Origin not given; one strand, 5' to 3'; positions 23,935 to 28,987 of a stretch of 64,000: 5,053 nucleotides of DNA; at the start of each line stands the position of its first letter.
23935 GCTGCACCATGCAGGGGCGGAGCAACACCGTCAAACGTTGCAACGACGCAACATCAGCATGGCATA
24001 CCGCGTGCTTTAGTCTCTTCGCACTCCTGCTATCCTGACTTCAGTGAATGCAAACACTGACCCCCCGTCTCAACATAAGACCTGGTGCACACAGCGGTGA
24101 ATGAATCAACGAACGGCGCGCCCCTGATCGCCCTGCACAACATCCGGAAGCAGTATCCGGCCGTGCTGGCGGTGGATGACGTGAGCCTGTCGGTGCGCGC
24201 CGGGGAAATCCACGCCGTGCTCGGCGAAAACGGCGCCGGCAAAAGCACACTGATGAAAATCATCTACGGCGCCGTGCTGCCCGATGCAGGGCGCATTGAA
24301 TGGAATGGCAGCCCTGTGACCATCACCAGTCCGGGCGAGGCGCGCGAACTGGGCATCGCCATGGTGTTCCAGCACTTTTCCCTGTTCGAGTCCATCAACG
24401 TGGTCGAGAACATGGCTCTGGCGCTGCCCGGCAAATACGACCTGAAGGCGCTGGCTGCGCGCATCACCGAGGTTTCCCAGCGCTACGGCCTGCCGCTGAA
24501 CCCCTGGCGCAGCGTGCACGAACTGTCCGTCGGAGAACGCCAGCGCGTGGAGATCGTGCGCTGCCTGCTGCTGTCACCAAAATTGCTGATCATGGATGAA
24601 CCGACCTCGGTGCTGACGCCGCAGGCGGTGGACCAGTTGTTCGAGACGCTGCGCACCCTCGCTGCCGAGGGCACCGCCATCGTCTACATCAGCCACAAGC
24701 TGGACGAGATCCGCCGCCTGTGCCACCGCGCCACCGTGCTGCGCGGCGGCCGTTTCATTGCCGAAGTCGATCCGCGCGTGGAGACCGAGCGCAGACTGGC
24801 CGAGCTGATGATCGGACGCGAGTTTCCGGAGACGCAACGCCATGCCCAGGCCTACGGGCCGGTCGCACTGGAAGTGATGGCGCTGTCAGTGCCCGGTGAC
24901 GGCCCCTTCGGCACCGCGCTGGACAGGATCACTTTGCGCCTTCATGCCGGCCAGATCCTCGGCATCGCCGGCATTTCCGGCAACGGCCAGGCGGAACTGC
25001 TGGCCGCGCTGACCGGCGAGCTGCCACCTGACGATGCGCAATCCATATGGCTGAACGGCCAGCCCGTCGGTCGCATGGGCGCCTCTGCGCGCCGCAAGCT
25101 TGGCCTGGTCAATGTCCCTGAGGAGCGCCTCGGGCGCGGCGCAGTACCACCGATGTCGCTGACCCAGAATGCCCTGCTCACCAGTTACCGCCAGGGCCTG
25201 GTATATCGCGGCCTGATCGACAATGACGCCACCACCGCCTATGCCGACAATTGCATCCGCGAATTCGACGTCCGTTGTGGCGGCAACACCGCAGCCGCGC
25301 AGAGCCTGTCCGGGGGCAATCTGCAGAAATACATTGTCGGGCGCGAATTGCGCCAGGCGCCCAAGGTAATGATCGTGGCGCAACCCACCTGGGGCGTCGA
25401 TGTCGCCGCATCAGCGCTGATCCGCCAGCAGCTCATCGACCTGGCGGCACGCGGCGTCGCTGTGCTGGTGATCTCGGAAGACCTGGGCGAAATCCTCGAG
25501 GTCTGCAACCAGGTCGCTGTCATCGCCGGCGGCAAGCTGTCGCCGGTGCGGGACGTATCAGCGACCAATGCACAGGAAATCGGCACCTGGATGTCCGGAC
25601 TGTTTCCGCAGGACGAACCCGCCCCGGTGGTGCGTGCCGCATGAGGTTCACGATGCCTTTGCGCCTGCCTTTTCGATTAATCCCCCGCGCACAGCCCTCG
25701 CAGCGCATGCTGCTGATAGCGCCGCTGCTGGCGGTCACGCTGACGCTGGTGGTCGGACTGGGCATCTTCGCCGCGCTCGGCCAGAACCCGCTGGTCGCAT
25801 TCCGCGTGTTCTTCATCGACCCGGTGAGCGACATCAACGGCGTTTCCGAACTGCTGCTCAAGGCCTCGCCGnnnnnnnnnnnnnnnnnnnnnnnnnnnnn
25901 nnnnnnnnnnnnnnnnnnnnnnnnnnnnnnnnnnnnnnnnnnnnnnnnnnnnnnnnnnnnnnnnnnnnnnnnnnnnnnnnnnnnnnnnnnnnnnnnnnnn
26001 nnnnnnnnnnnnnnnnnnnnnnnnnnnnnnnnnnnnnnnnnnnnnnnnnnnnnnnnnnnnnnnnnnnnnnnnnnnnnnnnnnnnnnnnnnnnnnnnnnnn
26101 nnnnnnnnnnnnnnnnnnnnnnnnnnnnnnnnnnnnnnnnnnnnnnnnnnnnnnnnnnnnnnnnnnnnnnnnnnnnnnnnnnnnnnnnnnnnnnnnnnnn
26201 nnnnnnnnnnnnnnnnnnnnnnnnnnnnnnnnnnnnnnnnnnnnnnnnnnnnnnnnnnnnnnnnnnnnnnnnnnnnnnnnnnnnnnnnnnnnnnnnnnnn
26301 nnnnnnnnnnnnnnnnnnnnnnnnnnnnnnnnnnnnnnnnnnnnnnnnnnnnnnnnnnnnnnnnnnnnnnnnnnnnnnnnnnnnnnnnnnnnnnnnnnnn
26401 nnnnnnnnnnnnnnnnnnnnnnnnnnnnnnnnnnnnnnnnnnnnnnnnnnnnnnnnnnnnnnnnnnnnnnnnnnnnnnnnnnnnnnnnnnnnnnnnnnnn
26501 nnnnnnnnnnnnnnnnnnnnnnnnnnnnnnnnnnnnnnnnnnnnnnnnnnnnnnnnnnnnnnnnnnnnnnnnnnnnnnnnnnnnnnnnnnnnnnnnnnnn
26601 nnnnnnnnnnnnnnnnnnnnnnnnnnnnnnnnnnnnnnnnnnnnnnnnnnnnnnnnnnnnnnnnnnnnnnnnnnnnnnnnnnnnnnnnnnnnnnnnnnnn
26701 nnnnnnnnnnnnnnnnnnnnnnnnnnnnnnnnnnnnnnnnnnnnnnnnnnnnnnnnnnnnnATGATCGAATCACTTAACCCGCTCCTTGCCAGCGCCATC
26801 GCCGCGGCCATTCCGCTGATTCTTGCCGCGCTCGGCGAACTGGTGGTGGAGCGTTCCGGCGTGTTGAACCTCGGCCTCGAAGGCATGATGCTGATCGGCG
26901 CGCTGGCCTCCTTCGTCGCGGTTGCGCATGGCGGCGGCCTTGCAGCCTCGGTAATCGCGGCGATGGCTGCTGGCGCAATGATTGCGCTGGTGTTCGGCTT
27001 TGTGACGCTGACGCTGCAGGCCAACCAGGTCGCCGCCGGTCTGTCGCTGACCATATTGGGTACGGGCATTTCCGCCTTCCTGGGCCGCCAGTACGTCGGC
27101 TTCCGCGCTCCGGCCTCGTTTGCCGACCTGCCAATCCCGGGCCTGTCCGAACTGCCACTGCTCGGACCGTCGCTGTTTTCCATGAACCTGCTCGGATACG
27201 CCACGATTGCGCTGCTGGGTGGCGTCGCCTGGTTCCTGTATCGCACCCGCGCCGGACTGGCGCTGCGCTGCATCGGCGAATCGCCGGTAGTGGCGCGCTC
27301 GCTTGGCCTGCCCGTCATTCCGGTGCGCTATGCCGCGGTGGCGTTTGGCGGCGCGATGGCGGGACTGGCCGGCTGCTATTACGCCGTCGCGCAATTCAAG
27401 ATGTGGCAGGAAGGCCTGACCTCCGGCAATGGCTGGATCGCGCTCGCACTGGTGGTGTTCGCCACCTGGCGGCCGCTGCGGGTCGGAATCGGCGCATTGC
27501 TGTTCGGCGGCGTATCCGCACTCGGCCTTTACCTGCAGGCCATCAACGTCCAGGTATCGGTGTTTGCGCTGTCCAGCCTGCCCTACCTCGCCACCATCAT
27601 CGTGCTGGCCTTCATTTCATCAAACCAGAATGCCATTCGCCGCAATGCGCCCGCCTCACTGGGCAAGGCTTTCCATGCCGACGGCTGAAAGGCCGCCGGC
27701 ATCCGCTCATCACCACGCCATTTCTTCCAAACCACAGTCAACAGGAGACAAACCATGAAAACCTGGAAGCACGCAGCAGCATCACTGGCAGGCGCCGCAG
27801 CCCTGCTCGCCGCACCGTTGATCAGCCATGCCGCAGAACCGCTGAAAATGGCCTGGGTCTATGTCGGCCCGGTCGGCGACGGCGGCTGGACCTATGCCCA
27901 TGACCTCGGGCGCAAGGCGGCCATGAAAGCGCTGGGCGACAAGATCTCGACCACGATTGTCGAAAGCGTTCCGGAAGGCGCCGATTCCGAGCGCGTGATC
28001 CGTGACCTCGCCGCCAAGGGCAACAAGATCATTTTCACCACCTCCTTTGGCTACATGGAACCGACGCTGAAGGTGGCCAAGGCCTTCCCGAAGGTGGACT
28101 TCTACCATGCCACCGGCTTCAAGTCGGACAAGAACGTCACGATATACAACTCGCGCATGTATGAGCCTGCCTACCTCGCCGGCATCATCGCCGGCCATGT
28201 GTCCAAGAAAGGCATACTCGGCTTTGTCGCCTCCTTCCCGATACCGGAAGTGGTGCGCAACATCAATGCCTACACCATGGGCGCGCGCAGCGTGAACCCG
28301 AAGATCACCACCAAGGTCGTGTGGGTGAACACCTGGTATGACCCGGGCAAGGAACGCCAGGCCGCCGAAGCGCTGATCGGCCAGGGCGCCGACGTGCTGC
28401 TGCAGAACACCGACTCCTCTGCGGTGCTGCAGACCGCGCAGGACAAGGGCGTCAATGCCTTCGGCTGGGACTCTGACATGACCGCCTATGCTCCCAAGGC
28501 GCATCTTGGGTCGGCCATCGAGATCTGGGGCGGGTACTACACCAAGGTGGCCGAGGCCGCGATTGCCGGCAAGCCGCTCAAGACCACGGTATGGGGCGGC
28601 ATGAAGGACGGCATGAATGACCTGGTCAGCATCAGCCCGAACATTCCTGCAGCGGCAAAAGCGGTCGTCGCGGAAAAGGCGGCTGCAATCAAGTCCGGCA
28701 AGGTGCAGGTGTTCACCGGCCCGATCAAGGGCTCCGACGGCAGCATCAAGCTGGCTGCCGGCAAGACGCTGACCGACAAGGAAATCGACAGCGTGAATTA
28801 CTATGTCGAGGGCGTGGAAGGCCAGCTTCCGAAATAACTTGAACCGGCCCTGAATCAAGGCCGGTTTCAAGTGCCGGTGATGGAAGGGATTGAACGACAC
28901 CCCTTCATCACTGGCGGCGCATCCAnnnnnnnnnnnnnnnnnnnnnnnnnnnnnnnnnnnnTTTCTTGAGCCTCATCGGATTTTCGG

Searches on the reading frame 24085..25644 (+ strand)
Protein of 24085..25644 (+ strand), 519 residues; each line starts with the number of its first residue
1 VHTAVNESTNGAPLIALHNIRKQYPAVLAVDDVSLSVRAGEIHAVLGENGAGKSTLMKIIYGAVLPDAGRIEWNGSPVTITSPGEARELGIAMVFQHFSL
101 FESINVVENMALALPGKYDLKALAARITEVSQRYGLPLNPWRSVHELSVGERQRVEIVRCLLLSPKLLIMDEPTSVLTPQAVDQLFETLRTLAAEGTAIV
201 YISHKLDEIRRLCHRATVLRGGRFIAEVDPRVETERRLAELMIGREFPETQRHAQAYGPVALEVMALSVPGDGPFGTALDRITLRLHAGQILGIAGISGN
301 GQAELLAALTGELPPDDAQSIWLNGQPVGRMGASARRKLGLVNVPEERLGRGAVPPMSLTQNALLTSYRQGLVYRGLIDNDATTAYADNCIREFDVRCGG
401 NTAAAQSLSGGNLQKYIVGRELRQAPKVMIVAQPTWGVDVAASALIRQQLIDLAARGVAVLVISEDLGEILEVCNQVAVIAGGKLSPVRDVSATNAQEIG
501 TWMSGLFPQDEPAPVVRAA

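Call 3: search_protein_families(library=pfam, proteins=[window:24085-25644:+])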
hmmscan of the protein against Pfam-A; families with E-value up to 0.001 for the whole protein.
window:24085-25644:+ (519 aa): 3 families
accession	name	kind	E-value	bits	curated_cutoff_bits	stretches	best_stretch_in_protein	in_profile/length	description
PF00005.33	ABC_tran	-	1.7e-46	158.7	25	2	31-175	2-137/137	ABC transporter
PF13304.12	AAA_21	-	2e-06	28.5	27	0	42-61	1-20/304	AAA domain, putative AbiEii toxin, Type IV TA system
PF04310.18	MukB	-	0.00084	19.6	23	0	44-106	30-91/226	MukB N-terminal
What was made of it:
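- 24085..25644 (+): ABC transporter ATPase (two ABC_tran domains) of the purine-base importer. Pfam PF00005 x2 (call 3).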

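Call 4: search_protein_families(library=ncbifam, proteins=[window:24085-25644:+])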
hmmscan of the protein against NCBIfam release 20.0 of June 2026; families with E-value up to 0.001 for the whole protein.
window:24085-25644:+ (519 aa): 188 families (the best 25 are shown)
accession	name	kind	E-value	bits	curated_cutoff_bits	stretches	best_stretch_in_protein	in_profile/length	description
NF047930.1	ABC_ATP_B6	equivalog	5.5e-128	427.8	670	1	14-505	2-510/510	putative B6 ABC transporter ATP-binding protein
NF010069.0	PRK13549.1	equivalog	6.9e-100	334.9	699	1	14-486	5-484/513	xylose ABC transporter ATP-binding protein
NF008442.0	PRK11288.1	equivalog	1.9e-99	333.2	689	1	12-487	5-479/504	L-arabinose ABC transporter ATP-binding protein AraG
NF011967.0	PRK15439.1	equivalog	4.2e-97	325.7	586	1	8-499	5-495/510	autoinducer 2 ABC transporter ATP-binding protein LsrA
NF008030.0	PRK10762.1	equivalog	2.9e-96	323.2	745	1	13-487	3-475/501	ribose ABC transporter ATP-binding protein RbsA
NF007253.0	PRK09700.1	equivalog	9.5e-91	304.9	772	1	12-493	3-495/510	D-allose ABC transporter ATP-binding protein AlsA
NF008215.0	PRK10982.1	equivalog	5.6e-90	302.3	828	1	8-499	7-498/506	galactose/methyl galactoside ABC transporter ATP-binding protein MglA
NF041861.1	YtfR_transport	equivalog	1.1e-89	301.1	850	1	15-481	2-468/492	galactofuranose ABC transporter, ATP-binding protein YtfR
TIGR02633.1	xylG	equivalog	3.3e-89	299.7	723.65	1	14-486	1-482/500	D-xylose ABC transporter ATP-binding protein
NF040905.2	GguA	equivalog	7.2e-83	278.6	810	1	15-487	2-484/500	multiple monosaccharide ABC transporter ATP-binding protein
TIGR01188.1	drrA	subfamily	2.4e-57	194.5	312.45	2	22-230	1-208/302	daunorubicin resistance ABC transporter, ATP-binding protein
NF010060.0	PRK13537.1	equivalog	4e-56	190.2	521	2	10-236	11-236/314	nodulation factor ABC transporter ATP-binding protein NodI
TIGR04406.1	LPS_export_lptB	equivalog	1.1e-55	188.5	240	2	16-247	3-237/239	LPS export ABC transporter ATP-binding protein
TIGR03410.1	urea_trans_UrtE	equivalog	4.7e-54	183.3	285.8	2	17-235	3-221/230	urea ABC transporter ATP-binding subunit UrtE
TIGR02673.1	FtsE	equivalog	6.4e-53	179.6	264.85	2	14-222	1-213/214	cell division ATP-binding protein FtsE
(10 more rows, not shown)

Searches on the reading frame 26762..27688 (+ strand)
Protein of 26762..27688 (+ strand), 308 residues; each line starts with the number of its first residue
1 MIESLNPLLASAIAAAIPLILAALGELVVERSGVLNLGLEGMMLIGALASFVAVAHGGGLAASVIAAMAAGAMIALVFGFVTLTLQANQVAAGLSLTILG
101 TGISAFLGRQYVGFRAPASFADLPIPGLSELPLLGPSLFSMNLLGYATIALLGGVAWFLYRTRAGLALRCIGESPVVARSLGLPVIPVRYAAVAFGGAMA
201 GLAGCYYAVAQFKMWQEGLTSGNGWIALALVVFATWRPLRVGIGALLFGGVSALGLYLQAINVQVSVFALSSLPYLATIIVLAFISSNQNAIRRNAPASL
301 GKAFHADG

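Call 3: search_protein_families(library=pfam, proteins=[window:26762-27688:+])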
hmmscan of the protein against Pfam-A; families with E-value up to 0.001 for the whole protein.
window:26762-27688:+ (308 aa): 1 family
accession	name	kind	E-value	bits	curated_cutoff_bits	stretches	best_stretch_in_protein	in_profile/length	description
PF02653.21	BPD_transp_2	-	2.8e-37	128.8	26.8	1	10-262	3-253/269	Branched-chain amino acid transport system / permease component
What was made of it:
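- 26762..27688 (+): ABC permease 2. Pfam PF02653, 128.8 bits (call 3).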

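Call 4: search_protein_families(library=ncbifam, proteins=[window:26762-27688:+])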
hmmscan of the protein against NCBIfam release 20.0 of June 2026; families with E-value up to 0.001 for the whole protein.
window:26762-27688:+ (308 aa): 6 families
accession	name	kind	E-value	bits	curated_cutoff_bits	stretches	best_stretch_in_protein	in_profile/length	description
NF047928.1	ABC_B6_perm_1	equivalog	8.1e-49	166.4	465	1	5-304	10-306/311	putative B6 ABC transporter permease subunit 1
NF047929.1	ABC_B6_perm_2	equivalog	8.6e-09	35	400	1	11-269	48-310/337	putative B6 ABC transporter permease subunit 2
TIGR03622.1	urea_t_UrtB_arc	equivalog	0.00019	20.8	374.25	1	19-283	14-270/284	urea ABC transporter, permease protein UrtB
NF008450.0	PRK11301.1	subfamily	0.00023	20.7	366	1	159-234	282-357/418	high-affinity branched-chain amino acid ABC transporter permease LivM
TIGR03409.1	urea_trans_UrtB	equivalog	0.00071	19.3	250.3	0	13-284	8-273/291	urea ABC transporter permease subunit UrtB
NF011961.0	PRK15432.1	equivalog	0.00098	18.5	388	0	14-250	42-265/344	autoinducer 2 ABC transporter permease LsrC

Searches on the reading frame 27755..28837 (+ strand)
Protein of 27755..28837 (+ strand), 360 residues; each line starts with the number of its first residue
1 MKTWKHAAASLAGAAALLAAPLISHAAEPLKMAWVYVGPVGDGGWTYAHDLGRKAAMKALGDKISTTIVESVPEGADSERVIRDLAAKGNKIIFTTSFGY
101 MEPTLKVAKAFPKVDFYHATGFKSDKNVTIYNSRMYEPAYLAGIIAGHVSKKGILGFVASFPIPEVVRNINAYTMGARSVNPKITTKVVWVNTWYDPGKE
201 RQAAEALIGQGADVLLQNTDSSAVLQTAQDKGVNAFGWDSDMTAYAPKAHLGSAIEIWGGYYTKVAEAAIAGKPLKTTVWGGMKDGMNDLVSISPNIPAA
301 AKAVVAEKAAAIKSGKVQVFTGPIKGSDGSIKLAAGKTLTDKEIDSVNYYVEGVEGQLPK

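Call 3: search_protein_families(library=pfam, proteins=[window:27755-28837:+])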
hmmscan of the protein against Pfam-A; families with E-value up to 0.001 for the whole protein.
window:27755-28837:+ (360 aa): 1 family
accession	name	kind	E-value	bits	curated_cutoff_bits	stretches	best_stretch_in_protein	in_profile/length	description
PF02608.20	Bmp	-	6.6e-51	173.5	24.1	1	31-291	3-269/301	ABC transporter substrate-binding protein PnrA-like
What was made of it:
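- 27755..28837 (+): Periplasmic BMP-family binding protein, AtzT-like. Predicted to bind guanine and adenine bases. Pfam Bmp 173.5 bits (call 3).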

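Call 4: search_protein_families(library=ncbifam, proteins=[window:27755-28837:+])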
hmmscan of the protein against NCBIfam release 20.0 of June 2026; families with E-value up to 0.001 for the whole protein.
window:27755-28837:+ (360 aa): 1 family
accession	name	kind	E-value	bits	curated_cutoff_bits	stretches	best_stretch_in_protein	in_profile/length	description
NF047927.1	ABC_BMP_B6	equivalog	7.6e-13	48.3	400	1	57-319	26-299/314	putative B6 ABC transporter substrate-binding protein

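Call 55: search_solved_structures(query=window:27755-28837:+, max_evalue=1e-10)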
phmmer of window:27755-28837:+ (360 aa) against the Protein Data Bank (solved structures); distinct sequences matched with E-value up to 1e-10: 5.
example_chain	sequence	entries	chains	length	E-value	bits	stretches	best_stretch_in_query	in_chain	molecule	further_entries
6pi5_A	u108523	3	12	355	9.5e-128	429.8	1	21-360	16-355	Atrazine periplasmic binding protein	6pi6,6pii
3s99_A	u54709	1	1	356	2.8e-112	379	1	24-360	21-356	Basic membrane lipoprotein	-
7x0r_A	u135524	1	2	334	3.8e-15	59.5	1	36-319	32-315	Lbp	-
4p98_A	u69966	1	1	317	8.7e-14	55.1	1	29-237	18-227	Extracellular solute-binding protein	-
2hqb_A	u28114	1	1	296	3.8e-11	46.4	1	66-307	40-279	Transcriptional activator of comK gene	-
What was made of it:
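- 27755..28837 (+): Best PDB matches are AtzT 6pi5 (E 9.5e-128) and Brucella 3s99 (E 2.8e-112) (call 55).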
